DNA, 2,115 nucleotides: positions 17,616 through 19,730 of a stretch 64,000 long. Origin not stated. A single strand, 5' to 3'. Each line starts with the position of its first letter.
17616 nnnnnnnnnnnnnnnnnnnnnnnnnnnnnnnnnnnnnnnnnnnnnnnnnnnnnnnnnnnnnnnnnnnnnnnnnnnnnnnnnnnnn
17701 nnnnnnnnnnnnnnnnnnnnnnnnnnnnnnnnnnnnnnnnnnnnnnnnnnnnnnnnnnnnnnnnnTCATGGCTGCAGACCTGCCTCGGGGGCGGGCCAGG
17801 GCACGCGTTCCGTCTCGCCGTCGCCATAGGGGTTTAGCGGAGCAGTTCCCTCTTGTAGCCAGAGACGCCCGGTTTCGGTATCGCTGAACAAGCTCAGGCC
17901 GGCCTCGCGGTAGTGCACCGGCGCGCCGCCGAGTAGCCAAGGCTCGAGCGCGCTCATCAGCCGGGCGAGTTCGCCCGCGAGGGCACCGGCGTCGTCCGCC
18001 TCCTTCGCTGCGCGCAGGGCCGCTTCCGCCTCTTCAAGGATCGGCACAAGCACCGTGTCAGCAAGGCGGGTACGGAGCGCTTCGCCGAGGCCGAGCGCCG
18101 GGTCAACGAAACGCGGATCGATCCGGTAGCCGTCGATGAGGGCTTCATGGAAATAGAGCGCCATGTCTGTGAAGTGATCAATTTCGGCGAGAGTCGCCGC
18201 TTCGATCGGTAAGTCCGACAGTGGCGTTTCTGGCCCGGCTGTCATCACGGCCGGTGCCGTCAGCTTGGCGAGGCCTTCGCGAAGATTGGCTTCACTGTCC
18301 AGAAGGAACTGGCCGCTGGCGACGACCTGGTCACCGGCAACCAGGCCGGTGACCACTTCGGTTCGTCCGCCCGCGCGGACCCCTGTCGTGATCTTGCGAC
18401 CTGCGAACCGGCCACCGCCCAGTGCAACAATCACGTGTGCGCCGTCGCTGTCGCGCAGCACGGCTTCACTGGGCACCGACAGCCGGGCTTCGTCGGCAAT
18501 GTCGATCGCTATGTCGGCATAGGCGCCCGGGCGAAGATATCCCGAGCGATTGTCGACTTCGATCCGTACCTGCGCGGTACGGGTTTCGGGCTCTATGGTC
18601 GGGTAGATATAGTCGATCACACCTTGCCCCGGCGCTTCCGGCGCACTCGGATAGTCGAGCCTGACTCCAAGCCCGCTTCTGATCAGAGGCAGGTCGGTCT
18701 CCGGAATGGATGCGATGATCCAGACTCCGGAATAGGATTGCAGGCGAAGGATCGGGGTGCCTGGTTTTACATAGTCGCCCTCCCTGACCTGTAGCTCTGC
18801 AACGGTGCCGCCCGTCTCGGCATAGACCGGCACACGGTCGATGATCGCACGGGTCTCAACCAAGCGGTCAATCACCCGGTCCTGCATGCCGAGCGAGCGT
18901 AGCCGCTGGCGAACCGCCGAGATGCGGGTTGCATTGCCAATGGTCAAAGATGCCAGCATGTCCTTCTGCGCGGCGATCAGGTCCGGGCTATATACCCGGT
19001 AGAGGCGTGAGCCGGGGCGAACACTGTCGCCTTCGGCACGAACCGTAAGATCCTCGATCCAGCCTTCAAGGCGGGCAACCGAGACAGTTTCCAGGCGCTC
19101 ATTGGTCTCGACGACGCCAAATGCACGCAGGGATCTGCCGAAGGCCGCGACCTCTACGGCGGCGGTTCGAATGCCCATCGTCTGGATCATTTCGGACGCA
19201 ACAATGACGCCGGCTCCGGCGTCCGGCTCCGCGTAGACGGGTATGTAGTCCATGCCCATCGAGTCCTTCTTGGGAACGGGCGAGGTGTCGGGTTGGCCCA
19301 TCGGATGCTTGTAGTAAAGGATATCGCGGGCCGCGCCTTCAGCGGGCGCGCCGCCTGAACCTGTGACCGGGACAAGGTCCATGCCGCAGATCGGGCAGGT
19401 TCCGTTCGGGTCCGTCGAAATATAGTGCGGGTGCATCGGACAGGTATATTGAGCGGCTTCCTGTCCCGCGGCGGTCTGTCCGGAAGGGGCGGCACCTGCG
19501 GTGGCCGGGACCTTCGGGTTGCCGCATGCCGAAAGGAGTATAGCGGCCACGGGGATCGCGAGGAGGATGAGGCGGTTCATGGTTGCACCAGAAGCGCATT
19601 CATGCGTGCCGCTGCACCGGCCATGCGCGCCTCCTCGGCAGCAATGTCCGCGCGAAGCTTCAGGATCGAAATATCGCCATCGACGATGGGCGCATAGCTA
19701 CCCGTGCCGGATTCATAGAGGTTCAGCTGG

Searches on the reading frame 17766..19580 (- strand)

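Call 14: search_protein_families(library=pfam, proteins=[window:17766-19580:-], max_evalue=0.01)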
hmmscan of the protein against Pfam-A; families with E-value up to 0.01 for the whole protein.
window:17766-19580:- (604 aa): 5 families
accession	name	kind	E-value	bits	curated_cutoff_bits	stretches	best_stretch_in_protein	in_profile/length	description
PF16576.10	HlyD_D23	-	9.6e-65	218.3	30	1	148-355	3-214/214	Barrel-sandwich domain of CusB or HlyD membrane-fusion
PF13437.12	HlyD_3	-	2.7e-17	63.9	22.2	1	252-352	2-106/106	HlyD family secretion protein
PF19335.5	HMBD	-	1.1e-11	44.8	23.6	1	45-72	2-28/28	Heavy metal binding domain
PF16572.11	HlyD_D4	-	5.4e-06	26.6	26.4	1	197-243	5-52/55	Long alpha hairpin domain of cation efflux system protein, CusB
PF13533.13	Biotin_lipoyl_2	-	4.2e-05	23.7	29.8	1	254-280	5-31/32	Biotin-lipoyl like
